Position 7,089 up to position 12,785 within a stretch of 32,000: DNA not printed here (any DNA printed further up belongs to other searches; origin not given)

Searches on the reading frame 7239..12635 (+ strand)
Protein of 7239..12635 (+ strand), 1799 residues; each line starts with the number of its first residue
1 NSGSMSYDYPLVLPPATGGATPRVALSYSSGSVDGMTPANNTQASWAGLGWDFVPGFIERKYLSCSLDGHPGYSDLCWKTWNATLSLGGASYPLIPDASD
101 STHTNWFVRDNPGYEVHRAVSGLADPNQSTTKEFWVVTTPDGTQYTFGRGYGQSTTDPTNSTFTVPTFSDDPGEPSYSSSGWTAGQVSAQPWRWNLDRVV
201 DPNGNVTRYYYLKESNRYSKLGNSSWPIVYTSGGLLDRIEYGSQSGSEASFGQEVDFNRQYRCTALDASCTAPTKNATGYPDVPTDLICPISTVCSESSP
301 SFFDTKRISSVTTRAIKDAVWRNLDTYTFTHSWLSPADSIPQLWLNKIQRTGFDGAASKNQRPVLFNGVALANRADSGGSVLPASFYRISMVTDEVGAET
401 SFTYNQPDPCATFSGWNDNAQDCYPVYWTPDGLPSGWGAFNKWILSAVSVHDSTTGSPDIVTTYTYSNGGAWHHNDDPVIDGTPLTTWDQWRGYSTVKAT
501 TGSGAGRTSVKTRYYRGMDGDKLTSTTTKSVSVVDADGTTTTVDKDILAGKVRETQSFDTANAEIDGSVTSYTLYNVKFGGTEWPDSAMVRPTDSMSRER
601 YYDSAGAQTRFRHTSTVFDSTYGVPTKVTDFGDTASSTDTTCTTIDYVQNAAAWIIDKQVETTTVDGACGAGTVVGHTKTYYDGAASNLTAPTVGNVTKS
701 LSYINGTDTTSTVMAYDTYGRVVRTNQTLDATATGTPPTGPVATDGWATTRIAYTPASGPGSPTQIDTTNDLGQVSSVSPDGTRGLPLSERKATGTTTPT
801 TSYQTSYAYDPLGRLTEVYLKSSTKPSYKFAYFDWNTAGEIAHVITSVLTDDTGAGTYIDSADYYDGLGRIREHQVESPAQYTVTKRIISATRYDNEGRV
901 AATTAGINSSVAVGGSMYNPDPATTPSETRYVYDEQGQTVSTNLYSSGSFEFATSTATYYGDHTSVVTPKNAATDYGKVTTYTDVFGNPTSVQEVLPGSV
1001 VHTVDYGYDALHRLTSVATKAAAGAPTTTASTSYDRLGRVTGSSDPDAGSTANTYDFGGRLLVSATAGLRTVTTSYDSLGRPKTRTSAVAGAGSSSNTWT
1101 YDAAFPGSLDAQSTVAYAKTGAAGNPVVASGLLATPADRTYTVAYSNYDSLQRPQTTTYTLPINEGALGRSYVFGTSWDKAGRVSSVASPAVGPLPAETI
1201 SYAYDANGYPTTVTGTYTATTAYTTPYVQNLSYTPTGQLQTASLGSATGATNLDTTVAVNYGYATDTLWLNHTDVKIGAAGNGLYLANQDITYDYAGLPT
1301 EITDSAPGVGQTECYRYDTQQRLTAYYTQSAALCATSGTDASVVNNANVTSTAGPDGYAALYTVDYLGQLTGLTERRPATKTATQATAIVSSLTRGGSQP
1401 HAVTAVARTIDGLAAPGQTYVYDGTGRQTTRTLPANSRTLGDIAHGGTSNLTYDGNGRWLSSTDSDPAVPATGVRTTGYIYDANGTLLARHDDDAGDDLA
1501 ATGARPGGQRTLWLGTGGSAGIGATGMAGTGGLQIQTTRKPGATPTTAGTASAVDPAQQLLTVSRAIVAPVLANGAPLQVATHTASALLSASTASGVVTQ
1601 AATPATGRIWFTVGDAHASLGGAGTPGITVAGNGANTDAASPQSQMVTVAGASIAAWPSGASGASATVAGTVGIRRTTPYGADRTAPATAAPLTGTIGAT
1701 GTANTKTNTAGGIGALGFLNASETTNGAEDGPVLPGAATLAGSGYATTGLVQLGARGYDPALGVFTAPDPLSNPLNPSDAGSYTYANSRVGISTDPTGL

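Call 94: search_dna_similar(query=window:7239-12635:+, collection=plasmids, mode=protein, max_rows=12)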
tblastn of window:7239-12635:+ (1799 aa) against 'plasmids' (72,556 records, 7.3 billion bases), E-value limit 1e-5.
Records with a match: 125; places in all: 146; records where one place covers at least 80% of the query: 71.
Best place of each record, by identity: <60% 125.
By first word of the organism name: Streptomyces 112; Aliiroseovarius 4; Embleya 3; Herbiconiux 2; Nonomuraea 1; Kitasatospora 1; Sinomonas 1; Arthrobacter 1.
By predicted mobility (MOB-suite, as given by PLSDB): non-mobilizable 95; mobilizable 28; conjugative 2.
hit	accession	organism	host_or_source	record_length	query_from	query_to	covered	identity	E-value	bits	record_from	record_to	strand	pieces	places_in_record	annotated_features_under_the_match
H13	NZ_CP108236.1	Streptomyces sp. NBC_00080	-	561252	1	1485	83%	32.7%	4e-142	499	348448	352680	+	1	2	RHS repeat-associated core domain-containing protein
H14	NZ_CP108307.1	Streptomyces sp. NBC_00015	-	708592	1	1485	83%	32.6%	2e-142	499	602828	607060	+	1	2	polymorphic toxin-type HINT domain-containing protein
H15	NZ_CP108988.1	Streptomyces sp. NBC_00723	-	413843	1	1485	83%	32.4%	2e-141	496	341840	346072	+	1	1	RHS repeat-associated core domain-containing protein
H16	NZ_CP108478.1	Streptomyces mirabilis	-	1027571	3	1485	82%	32.3%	1e-140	494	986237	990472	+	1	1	record has no annotation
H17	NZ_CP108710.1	Streptomyces canus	-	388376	5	1798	87%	30.1%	9e-107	448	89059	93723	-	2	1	RHS repeat-associated core domain-containing protein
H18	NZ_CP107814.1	Streptomyces longwoodensis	-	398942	1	1485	83%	31.6%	5e-133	471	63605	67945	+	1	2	polymorphic toxin-type HINT domain-containing protein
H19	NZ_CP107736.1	Streptomyces longwoodensis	-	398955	1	1485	83%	31.6%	5e-133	471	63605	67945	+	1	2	polymorphic toxin-type HINT domain-containing protein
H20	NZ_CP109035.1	Streptomyces longwoodensis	-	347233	1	1485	83%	31.3%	4e-128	456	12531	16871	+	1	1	polymorphic toxin-type HINT domain-containing protein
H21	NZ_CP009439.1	Streptomyces glaucescens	soil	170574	1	1465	81%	31.6%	5e-135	477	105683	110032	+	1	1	polymorphic toxin-type HINT domain-containing protein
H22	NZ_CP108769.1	Streptomyces goshikiensis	-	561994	1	1486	83%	30.7%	2e-116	419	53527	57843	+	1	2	polymorphic toxin-type HINT domain-containing protein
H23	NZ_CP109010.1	Streptomyces sp. NBC_00690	-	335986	1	1485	83%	30.6%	2e-116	419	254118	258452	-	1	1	polymorphic toxin-type HINT domain-containing protein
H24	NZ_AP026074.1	Streptomyces nigrescens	-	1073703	1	1485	83%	30.5%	2e-114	413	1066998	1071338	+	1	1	none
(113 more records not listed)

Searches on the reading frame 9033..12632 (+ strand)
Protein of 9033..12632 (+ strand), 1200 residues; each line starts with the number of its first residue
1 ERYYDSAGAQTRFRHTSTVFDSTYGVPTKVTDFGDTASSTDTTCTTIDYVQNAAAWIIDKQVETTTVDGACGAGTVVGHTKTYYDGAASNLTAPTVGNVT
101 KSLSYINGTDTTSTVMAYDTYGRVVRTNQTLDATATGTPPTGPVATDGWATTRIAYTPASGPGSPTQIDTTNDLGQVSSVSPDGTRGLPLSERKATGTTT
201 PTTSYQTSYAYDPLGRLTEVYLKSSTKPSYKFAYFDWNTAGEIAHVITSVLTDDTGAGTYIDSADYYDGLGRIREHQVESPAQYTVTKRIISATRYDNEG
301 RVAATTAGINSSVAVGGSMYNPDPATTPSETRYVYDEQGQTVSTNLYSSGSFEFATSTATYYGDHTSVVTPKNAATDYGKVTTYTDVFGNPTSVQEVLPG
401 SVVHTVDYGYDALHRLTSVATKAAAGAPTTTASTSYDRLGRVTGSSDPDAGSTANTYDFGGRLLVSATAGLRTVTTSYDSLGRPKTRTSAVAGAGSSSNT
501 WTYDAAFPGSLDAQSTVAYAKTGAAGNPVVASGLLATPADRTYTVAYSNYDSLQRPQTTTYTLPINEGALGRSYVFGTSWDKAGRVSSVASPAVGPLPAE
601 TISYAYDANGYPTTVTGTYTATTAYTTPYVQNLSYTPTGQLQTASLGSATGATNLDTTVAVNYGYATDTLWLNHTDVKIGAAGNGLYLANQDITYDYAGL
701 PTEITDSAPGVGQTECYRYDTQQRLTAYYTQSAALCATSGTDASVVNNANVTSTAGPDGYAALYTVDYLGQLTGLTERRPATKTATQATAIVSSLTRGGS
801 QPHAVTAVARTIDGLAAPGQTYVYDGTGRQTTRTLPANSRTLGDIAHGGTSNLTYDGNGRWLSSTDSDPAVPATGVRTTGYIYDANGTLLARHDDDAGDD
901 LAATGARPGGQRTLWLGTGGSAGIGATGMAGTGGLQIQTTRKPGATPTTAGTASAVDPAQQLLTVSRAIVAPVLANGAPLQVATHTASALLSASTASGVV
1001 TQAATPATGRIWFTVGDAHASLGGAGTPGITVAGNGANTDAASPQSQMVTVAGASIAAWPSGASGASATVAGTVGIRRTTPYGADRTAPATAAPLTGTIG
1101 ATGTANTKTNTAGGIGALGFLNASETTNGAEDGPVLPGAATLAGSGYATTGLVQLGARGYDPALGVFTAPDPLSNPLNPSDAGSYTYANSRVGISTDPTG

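Call 62: predict_structure(alignment_id=A4)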
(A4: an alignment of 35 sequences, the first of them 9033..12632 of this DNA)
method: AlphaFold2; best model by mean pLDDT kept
length: 1200 residues; sequences in the alignment: 35
mean_pLDDT: 74.7   pTM: 0.77
mean pLDDT of the five models: 74.7, 73.2, 72.9, 67.9, 66.7
residues with pLDDT >= 90: 169; 70-90: 671; 50-70: 237; < 50: 123
segments of 3 or more residues with pLDDT < 50: 1-6, 900-903, 919-932, 950-955, 1045-1072, 1088-1145
pLDDT, mean of each block of 10 residues (from residue 1): 45 77 84 71 82 78 85 72 78 78 88 87 86 74 71 76 78 71 77 66 65 86 77 81 88 79 91 92 89 90 90 89 84 89 88 83 85 66 86 83 86 87 82 91 90 90 89 87 86 83 74 87 56 74 88 79 81 86 84 86 90 91 89 89 86 83 82 71 67 81 78 79 82 78 86 66 81 83 66 87 89 85 90 79 62 84 79 70 79 67 52 69 35 68 53 53 78 72 80 55 71 69 57 72 46 32 36 63 59 26 29 38 41 38 50 72 81 71 68 60
secondary structure, 60 per line:
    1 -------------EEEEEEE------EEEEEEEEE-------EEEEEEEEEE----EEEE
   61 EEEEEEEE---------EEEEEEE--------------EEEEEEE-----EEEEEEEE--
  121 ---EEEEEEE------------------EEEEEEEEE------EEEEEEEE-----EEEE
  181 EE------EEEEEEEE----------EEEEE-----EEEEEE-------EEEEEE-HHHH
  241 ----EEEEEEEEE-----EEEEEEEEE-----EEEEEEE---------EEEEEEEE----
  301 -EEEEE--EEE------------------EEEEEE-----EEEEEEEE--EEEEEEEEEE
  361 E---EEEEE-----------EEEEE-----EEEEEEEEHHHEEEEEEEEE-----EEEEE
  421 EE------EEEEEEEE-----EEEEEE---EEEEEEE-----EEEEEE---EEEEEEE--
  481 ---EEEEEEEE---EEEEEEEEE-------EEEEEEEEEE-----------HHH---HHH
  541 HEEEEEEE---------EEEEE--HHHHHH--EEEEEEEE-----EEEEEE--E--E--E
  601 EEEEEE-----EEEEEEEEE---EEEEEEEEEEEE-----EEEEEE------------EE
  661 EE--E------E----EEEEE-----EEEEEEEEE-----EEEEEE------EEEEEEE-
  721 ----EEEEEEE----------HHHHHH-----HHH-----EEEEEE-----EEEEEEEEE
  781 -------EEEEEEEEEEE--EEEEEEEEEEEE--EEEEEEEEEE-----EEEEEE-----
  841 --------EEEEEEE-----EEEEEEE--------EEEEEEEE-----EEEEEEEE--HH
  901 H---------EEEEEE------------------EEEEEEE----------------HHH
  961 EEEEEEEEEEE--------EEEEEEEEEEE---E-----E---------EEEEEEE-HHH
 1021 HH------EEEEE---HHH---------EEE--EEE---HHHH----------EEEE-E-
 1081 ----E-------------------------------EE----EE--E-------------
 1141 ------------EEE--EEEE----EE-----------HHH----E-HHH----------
elements in order (helices of 4 or more, strands of 3 or more residues): E14-20 E27-35 E43-52 E57-68 E78-84 E99-105 E111-118 E124-130 E149-157 E164-171 E177-182 E189-196 E207-211 E217-222 E230-235 H237-240 E245-253 E259-267 E273-279 E289-296 E302-306 E309-311 E330-335 E341-348 E351-361 E365-369 E381-385 E391-398 E402-410 E416-422 E429-436 E442-447 E451-457 E463-468 E472-478 E484-491 E495-503 E511-520 H538-541 E542-548 E558-562 H565-570 E573-580 E586-591 E600-606 E612-620 E624-635 E641-646 E659-662 E677-681 E687-695 E701-706 E713-719 E725-731 H742-747 E761-766 E772-780 E788-798 E801-812 E815-824 E830-835 E849-855 E861-867 E876-883 E889-896 E911-916 E935-941 E961-971 E980-990 E1010-1016 H1018-1022 E1029-1033 E1049-1051 E1054-1056 H1060-1063 E1074-1077 E1153-1155 E1158-1161
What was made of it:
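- On RHS / YD-repeat polymorphic toxin: AlphaFold model of residues 991-2190: pLDDT 74.7, pTM 0.77 (call 62).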

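Call 66: fold_search(model_id=the predicted structure, library=pdb)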
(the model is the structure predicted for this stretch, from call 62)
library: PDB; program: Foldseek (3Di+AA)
matches with E <= 10: 579; with E <= 0.001: 84
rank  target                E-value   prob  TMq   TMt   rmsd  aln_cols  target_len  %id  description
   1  8cp6_B                2.4e-29  1.00  0.20  0.22  23.1      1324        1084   15  Type six secretion system exported effector 5 (Tse5) (released 2023-12-06)
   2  6sup                  1.1e-28  1.00  0.54  0.33   9.7      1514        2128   12  Crystal Structure of TcdB2-TccC3-Cdc42 (released 2019-12-04)
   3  6h6g                  1.2e-28  1.00  0.57  0.34   9.2      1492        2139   12  Crystal Structure of TcdB2-TccC3 without hypervariable C-terminal region (released 2018-10-03)
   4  8qjb_A                2.3e-28  1.00  0.33  0.37  16.4      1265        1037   13  T6SS-linked Rhs repeat protein - Salmonella bongori Rhs-core domain extended N-terminus (released 2024-09-25)
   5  6h6e_F                1.4e-27  1.00  0.53  0.32  10.7      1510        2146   12  PTC3 holotoxin complex from Photorhabdus luminecens in prepore state (TcdA1, TcdB2, TccC3) (released 2018-10-03)
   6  8qja_D                1.7e-27  1.00  0.38  0.43  14.4      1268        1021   12  T6SS-linked Rhs repeat protein - Advenella mimigardefordensis VgrG-Rhs core (released 2024-09-25)
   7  8qja_B                1.9e-27  1.00  0.23  0.26  19.9      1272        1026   13  T6SS-linked Rhs repeat protein - Advenella mimigardefordensis VgrG-Rhs core (released 2024-09-25)
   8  6suf_F                2.4e-27  1.00  0.57  0.34   9.4      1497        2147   12  Structure of Photorhabdus luminescens Tc holotoxin pore (released 2019-11-06)
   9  8qjc                  2.7e-27  1.00  0.32  0.35  16.7      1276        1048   13  T6SS-linked Rhs repeat protein - Salmonella bongori Rhs-core domain with toxin domain (released 2024-09-25)
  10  4o9x                  3.1e-27  1.00  0.61  0.37   8.4      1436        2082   12  Crystal Structure of TcdB2-TccC3 (released 2014-02-26)
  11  6suq                  7.0e-27  1.00  0.53  0.32   9.8      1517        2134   12  Crystal Structure of TcdB2-TccC3-TEV (released 2019-12-04)
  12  8qjd_B                1.0e-26  1.00  0.36  0.41  17.1      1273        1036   13  T6SS-linked Rhs repeat protein - Salmonella bongori Rhs-core domain (released 2024-09-25)
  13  6sue_F                1.2e-26  1.00  0.54  0.32   9.9      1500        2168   12  Structure of Photorhabdus luminescens Tc holotoxin pore, Mutation TccC3-D651A (released 2019-11-06)
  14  8qja_C                1.2e-26  1.00  0.24  0.28  19.3      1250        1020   13  T6SS-linked Rhs repeat protein - Advenella mimigardefordensis VgrG-Rhs core (released 2024-09-25)
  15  8uy4_A                2.9e-26  1.00  0.33  0.31  14.3      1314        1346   11  Acinetobacter baumannii Tse15 Rhs effector (released 2024-10-09)
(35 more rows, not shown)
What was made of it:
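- On RHS / YD-repeat polymorphic toxin: The top 40 Foldseek hits are all Rhs, Tc, teneurin or related YD-shell structures (call 66).
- Closest known: TcB-TcC cocoon of Tc. Same: The predicted beta-hairpin spiral shell superposes on these structures (Foldseek E 1e-25 to 1e-29, TM up to 0.61; call 66).
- The best structural superposition is with the TcdB2-TccC3 fusion (TM 0.61, call 66).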
